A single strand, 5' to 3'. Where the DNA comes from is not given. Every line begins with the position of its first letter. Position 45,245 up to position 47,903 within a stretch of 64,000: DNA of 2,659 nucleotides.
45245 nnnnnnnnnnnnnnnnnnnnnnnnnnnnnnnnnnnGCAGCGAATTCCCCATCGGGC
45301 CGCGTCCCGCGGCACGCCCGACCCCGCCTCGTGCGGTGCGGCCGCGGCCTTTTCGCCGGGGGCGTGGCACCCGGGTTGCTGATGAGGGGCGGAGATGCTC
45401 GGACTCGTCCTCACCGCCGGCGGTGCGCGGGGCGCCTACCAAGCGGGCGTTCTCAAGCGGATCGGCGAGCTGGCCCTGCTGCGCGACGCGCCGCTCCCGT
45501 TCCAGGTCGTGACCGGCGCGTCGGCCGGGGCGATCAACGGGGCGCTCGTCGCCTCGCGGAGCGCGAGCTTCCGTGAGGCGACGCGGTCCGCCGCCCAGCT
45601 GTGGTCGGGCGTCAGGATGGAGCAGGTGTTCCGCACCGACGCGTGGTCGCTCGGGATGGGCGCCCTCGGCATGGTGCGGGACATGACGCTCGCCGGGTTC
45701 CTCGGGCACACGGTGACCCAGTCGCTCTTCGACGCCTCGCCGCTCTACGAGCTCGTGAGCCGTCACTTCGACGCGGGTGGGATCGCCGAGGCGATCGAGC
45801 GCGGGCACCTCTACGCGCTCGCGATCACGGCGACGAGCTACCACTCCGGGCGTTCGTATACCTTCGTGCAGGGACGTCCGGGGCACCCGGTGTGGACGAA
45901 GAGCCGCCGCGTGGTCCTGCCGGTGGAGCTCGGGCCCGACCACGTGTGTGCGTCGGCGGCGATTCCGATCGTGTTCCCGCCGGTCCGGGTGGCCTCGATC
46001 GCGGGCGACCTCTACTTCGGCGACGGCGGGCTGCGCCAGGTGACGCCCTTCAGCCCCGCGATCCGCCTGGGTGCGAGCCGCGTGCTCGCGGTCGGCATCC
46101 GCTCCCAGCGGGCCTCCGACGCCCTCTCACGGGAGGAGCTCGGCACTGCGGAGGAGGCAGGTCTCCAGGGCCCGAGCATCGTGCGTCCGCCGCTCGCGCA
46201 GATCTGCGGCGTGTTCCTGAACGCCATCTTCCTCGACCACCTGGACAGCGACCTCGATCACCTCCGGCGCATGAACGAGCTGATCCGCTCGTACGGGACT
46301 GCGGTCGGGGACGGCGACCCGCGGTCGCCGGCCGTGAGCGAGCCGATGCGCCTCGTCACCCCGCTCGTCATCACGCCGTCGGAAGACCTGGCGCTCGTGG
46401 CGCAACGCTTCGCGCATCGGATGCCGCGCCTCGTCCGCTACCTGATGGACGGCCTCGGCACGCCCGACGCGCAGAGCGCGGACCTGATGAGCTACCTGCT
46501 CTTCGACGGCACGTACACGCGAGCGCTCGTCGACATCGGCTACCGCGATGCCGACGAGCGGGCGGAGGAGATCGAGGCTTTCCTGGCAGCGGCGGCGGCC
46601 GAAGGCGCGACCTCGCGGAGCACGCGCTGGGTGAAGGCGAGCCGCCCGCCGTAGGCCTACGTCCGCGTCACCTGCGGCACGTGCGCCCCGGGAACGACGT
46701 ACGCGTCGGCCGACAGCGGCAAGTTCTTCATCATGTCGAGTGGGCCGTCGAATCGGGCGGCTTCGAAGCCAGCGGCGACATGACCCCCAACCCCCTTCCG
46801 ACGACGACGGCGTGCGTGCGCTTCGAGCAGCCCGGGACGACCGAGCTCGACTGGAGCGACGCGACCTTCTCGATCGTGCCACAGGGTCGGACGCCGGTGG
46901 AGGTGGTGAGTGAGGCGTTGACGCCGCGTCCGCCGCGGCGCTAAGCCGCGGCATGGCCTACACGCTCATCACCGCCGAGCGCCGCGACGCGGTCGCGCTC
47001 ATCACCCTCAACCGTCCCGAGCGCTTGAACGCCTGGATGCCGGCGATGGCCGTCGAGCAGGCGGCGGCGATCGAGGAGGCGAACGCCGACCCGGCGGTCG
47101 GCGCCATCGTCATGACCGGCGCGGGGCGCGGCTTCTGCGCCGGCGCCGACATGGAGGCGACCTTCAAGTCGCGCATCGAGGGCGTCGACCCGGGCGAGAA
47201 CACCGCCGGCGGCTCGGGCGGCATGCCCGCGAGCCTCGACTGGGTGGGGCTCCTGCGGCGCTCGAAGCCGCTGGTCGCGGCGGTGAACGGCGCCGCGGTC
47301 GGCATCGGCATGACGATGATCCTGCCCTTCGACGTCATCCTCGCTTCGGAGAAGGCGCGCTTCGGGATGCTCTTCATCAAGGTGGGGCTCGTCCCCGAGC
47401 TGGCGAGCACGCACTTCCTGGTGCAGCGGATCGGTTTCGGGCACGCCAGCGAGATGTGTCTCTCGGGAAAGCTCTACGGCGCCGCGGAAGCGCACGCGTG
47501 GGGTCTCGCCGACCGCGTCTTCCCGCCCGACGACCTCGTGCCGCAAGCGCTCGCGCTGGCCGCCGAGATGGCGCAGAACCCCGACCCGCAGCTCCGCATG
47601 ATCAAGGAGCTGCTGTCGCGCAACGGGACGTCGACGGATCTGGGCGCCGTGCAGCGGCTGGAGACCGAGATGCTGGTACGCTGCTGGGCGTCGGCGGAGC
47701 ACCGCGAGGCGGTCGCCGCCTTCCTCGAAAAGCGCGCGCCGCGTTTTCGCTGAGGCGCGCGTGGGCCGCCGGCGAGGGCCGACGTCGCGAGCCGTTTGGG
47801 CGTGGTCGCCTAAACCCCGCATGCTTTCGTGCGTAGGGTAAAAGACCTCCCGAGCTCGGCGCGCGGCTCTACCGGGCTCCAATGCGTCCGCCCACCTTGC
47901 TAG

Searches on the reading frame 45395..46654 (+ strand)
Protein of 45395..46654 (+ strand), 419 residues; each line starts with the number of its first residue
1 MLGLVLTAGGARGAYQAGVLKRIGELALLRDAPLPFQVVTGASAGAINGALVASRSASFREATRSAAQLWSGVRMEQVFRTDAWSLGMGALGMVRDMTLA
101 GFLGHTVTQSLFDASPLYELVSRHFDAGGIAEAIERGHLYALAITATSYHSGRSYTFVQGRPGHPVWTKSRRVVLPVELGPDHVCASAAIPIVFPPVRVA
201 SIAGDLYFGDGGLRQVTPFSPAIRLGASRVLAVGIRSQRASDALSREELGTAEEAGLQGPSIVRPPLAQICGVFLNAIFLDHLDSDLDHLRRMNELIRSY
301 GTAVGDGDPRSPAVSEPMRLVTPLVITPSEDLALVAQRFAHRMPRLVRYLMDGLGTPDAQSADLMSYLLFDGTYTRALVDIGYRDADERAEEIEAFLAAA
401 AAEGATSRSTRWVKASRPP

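Call 32: search_protein_families(library=pfam, proteins=[window:45395-46654:+], max_evalue=0.0001)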
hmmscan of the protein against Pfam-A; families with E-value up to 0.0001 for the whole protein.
window:45395-46654:+ (419 aa): 1 family
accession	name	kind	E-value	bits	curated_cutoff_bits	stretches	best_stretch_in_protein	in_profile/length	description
PF01734.28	Patatin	-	2.4e-23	83.8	27.7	1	4-223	1-191/191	Patatin-like phospholipase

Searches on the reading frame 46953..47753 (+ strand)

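Call 32: search_protein_families(library=pfam, proteins=[window:46953-47753:+], max_evalue=0.0001)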
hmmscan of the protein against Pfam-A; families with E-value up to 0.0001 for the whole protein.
window:46953-47753:+ (266 aa): 2 families
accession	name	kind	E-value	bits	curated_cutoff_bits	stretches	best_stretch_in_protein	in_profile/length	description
PF00378.25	ECH_1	-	2.3e-55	188.1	27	1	10-265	2-248/251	Enoyl-CoA hydratase/isomerase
PF16113.10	ECH_2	-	7.7e-28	98.4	27.2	1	15-258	2-239/335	Enoyl-CoA hydratase/isomerase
